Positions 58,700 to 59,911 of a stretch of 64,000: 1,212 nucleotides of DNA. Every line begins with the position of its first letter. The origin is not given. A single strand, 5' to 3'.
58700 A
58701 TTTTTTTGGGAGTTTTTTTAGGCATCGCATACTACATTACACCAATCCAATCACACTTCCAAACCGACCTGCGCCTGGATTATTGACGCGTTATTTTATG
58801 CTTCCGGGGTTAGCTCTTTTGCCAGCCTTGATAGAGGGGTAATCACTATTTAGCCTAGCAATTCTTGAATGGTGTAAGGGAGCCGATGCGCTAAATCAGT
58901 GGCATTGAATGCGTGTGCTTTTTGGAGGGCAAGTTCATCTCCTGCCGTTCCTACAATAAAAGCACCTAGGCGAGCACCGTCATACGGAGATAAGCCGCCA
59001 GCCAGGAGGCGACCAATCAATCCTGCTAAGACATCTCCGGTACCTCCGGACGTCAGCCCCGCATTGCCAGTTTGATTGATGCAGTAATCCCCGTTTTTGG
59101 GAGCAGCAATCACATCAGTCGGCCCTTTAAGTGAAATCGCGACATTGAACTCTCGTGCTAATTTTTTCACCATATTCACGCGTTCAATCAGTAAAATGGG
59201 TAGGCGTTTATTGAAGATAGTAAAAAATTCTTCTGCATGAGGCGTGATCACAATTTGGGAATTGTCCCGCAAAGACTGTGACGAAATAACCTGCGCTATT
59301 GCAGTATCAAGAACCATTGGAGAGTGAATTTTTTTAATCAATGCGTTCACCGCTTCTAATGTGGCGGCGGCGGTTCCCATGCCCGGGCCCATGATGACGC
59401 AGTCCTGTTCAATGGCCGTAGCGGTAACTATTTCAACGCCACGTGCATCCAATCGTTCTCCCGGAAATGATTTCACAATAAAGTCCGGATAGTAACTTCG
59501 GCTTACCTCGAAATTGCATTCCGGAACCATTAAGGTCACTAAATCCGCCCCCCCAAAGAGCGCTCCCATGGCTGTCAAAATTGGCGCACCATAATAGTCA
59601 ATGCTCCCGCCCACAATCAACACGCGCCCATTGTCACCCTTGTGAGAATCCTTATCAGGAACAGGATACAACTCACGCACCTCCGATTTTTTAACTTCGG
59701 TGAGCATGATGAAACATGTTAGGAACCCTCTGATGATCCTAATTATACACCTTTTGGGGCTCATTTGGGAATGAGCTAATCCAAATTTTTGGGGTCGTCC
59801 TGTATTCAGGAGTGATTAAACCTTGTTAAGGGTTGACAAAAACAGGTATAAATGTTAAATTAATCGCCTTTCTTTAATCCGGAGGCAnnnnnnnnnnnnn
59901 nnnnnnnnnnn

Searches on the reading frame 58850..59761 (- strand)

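Call 94: search_protein_families(library=pfam, proteins=[window:58850-59761:-], max_evalue=0.00001)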
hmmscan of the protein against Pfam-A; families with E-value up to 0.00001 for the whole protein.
window:58850-59761:- (303 aa): 1 family
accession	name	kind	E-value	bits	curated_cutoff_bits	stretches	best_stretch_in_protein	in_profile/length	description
PF01256.23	Carb_kinase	-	8.6e-50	169.9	27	1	47-295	1-241/242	NAD(P)H-hydrate dehydratase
